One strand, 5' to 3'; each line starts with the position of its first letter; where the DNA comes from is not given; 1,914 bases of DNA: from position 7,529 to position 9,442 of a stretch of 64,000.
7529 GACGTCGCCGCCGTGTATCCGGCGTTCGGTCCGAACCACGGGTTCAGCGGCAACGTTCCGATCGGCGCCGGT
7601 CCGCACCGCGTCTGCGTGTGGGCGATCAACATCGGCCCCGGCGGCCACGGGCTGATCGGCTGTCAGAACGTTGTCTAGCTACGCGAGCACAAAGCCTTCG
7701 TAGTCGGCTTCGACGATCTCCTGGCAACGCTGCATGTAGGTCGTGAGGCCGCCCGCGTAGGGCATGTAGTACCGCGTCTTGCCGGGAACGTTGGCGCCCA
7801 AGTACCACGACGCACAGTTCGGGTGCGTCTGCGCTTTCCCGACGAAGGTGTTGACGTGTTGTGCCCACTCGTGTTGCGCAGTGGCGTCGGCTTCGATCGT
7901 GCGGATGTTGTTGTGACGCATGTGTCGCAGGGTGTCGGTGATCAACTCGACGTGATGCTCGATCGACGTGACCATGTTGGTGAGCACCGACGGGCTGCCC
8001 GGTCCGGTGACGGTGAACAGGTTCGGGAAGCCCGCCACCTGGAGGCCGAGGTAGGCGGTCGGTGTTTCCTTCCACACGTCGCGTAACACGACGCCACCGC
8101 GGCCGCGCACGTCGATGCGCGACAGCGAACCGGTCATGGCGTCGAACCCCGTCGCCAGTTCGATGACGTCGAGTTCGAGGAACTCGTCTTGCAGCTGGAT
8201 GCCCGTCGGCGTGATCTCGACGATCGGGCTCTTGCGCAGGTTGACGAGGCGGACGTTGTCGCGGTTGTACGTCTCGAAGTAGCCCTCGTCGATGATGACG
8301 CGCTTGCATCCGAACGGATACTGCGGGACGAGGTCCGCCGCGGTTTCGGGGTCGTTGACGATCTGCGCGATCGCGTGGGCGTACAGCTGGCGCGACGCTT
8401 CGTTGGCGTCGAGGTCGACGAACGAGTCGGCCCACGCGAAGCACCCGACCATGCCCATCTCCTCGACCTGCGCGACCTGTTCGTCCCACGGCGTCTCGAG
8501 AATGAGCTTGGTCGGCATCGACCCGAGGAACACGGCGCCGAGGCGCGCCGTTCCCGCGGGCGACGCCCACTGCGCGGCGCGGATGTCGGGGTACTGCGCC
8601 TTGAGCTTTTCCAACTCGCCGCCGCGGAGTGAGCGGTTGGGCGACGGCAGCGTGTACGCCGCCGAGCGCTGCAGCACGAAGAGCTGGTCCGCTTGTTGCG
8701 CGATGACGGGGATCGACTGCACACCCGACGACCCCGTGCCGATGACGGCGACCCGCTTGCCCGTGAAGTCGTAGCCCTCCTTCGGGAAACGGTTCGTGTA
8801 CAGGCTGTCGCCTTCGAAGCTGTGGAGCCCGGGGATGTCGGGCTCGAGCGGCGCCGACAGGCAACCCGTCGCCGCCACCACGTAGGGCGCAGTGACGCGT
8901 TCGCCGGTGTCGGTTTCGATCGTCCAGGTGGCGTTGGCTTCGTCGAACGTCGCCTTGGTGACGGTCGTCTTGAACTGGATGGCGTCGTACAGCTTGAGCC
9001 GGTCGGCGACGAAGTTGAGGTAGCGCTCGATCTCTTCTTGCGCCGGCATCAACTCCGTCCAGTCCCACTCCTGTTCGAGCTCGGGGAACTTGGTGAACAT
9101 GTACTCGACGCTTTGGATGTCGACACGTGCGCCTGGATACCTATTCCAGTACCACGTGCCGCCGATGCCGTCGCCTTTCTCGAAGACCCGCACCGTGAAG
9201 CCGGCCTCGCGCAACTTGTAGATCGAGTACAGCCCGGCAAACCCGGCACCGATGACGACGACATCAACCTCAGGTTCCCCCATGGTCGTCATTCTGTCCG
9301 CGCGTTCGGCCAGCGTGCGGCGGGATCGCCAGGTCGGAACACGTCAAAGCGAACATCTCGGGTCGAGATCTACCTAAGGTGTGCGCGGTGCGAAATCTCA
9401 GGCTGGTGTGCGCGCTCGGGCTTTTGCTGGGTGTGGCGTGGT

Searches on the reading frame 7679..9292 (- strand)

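Call 47: search_protein_families(library=pfam, proteins=[window:7679-9292:-], max_evalue=0.00001)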
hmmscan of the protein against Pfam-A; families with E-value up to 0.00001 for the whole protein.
window:7679-9292:- (537 aa): 10 families
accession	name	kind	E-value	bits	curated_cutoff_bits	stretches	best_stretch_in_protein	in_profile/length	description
PF00743.25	FMO-like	-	4e-18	65.6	22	1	11-215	4-220/532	Flavin-binding monooxygenase-like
PF13738.12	Pyr_redox_3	-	4.2e-16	59.5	30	1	12-213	1-199/305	Pyridine nucleotide-disulphide oxidoreductase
PF07992.20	Pyr_redox_2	-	1.1e-13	51.8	26.1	1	10-209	2-173/291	Pyridine nucleotide-disulphide oxidoreductase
PF13450.12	NAD_binding_8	-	3.1e-12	47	21.9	1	13-67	1-54/68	NAD(P)-binding Rossmann-like domain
PF01266.30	DAO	-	3.1e-10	40.6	27.9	1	10-48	1-40/353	FAD dependent oxidoreductase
PF03486.20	HI0933_like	-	5.5e-07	29.7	50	0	10-44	2-36/244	HI0933-like protein Rossmann domain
PF01494.25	FAD_binding_3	-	6e-07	29.4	22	0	83-146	97-161/349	FAD binding domain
PF13434.12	Lys_Orn_oxgnase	-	1.2e-06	28.3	21.3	1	81-200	90-210/339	L-lysine 6-monooxygenase/L-ornithine 5-monooxygenase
PF00890.30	FAD_binding_2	-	2.8e-06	27.2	20.4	1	10-49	1-40/414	FAD binding domain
PF01946.23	Thi4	-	6.4e-06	26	26.2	0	8-46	17-56/235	Thi4 family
